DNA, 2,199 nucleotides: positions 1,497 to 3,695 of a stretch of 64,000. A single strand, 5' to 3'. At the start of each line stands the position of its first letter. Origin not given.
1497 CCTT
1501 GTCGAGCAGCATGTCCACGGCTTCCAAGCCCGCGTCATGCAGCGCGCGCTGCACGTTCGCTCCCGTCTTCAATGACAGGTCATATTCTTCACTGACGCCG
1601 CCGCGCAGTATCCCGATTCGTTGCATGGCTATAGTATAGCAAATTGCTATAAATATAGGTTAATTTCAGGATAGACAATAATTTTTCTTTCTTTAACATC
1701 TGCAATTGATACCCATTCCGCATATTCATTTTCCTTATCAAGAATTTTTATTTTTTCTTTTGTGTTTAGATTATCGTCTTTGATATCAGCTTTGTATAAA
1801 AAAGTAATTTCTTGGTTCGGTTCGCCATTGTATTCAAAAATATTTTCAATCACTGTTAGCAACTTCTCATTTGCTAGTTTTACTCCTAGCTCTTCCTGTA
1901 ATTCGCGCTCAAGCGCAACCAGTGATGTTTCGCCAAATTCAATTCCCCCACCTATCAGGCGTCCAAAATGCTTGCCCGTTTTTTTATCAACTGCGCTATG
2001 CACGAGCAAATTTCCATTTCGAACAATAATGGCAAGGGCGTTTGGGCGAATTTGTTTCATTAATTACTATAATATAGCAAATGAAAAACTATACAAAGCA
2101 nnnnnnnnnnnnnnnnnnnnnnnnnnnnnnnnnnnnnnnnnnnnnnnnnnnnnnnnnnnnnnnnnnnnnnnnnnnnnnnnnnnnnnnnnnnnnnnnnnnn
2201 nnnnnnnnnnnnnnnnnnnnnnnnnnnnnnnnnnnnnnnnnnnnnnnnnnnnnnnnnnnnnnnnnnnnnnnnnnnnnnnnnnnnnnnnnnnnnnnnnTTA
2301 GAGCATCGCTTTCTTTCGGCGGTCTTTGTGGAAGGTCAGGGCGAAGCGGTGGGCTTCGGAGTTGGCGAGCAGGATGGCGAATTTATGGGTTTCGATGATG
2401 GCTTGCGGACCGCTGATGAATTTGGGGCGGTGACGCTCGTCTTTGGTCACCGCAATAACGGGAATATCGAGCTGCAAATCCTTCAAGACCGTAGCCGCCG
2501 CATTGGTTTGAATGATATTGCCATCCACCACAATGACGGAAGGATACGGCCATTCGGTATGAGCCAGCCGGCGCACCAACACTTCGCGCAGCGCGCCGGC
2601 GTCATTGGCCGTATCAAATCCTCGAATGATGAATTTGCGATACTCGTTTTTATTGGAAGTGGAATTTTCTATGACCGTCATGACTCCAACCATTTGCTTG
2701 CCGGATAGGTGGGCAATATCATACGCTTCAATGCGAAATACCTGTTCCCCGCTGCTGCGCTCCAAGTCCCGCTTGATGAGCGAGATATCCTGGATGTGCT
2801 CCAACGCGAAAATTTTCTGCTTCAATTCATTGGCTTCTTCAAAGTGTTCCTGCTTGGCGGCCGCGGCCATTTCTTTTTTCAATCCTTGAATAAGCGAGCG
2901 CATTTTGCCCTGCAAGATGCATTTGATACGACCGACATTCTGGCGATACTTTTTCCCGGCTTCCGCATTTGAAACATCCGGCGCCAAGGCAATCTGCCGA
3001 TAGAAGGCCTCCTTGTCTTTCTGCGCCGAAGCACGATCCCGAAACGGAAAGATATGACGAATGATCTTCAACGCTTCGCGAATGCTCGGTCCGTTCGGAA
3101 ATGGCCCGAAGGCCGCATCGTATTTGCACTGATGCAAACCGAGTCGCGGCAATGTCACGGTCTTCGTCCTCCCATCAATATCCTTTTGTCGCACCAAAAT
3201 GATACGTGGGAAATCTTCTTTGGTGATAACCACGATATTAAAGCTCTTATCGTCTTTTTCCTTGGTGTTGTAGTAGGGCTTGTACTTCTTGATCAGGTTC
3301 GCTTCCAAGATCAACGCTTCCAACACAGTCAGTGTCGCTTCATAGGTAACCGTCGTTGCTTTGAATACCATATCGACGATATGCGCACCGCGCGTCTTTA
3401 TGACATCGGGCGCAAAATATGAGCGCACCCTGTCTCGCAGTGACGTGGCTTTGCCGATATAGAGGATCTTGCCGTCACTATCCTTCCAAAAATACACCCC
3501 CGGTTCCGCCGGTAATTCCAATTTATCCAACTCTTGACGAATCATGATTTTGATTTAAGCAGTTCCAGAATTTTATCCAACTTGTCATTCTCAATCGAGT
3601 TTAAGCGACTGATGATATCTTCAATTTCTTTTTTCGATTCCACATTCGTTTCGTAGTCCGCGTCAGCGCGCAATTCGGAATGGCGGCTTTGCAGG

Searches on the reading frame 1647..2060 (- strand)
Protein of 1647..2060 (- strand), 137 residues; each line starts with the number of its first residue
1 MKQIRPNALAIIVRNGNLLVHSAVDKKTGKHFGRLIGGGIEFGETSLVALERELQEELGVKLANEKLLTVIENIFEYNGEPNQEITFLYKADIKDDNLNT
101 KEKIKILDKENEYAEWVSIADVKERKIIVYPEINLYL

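Call 74: search_protein_families(library=pfam, proteins=[window:1647-2060:-], max_evalue=1)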
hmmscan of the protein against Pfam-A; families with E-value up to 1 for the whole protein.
window:1647-2060:- (137 aa): 3 families
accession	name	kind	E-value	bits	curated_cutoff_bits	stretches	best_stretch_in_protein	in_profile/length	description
PF00293.34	NUDIX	-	3.8e-15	56.5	21.1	1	5-124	3-120/134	NUDIX domain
PF22327.2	Nudt16-like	-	0.0065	16.9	27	1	37-104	39-106/161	U8 snoRNA-decapping enzyme-like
PF19342.4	MGP3_C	-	0.022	15.1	25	1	37-122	16-97/113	MGP3 C-terminal domain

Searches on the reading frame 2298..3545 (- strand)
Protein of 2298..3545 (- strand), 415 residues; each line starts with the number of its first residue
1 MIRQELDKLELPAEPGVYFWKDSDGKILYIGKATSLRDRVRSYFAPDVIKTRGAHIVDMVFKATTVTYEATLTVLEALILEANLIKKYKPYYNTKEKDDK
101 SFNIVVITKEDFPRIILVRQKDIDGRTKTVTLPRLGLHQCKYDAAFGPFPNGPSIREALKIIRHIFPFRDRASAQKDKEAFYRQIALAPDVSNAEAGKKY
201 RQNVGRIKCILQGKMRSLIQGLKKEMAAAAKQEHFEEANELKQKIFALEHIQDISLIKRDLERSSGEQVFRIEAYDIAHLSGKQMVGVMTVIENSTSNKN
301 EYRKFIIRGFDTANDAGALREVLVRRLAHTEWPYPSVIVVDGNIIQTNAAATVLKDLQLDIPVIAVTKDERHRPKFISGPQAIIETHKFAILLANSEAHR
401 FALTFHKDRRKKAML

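Call 61: find_related_loci(query=window:2298-3545:-, collection=metagenome_contigs, flank=3000)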
Query window:2298-3545:- (415 aa) in metagenome_contigs; peptide patterns used: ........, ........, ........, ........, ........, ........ (x = any residue, [..] = any of these).
457 stretches matched a pattern; 366 encode a relative of the query (tblastn E <= 1e-3); the best 80 are kept; 80 distinct loci.
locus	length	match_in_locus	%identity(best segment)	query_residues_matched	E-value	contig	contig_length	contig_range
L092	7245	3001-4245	85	1-415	0e+0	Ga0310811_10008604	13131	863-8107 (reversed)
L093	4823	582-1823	72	1-415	0e+0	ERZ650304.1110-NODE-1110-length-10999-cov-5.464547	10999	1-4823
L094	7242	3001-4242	73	1-412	0e+0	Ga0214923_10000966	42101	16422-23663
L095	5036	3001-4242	70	1-415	0e+0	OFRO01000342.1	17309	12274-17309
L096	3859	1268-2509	70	1-415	0e+0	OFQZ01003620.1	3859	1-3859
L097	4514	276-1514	69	1-415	0e+0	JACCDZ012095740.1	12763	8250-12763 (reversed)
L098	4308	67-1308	70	1-415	0e+0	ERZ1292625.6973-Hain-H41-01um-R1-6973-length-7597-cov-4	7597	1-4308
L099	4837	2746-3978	70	1-412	0e+0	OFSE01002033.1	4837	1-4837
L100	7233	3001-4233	70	1-412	0e+0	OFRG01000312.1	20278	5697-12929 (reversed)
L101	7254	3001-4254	67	1-415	0e+0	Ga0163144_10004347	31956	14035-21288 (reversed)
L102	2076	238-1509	68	1-414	0e+0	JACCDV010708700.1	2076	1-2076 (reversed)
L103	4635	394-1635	67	1-415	0e+0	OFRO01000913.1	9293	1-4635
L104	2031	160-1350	56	11-415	1e-155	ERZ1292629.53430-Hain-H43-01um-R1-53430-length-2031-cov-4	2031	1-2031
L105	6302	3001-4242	54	1-415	1e-144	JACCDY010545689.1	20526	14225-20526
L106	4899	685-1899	56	4-415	2e-142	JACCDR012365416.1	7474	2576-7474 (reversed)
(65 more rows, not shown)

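Call 74: search_protein_families(library=pfam, proteins=[window:2298-3545:-], max_evalue=1)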
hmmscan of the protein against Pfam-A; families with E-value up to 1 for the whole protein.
window:2298-3545:- (415 aa): 7 families
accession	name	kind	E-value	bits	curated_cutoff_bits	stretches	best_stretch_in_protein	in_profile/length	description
PF08459.17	UvrC_RNaseH_dom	-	2.2e-30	106.1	22.3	1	268-402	9-158/159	UvrC RNAse H endonuclease domain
PF01541.30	GIY-YIG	-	9.4e-10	39.1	22.6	1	15-93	2-78/78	GIY-YIG catalytic domain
PF02151.25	UVR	-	4.7e-07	29.8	21.5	1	217-250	2-35/36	UvrB/uvrC motif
PF24348.1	DUF7508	-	0.0052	17.4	26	1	10-45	17-51/79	Domain of unknown function (DUF7508)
PF20815.3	GIY_YIG_2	-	0.035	14.5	22.4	0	20-43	26-51/153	GIY-YIG catalytic domain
PF10187.15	FAM192A_Fyv6_N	-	0.087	13.5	20.2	1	213-249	37-71/104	FAM192A/Fyv6, N-terminal domain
PF17216.9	Rrp44_CSD1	-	0.15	12.2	22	1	289-349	32-92/148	Rrp44-like cold shock domain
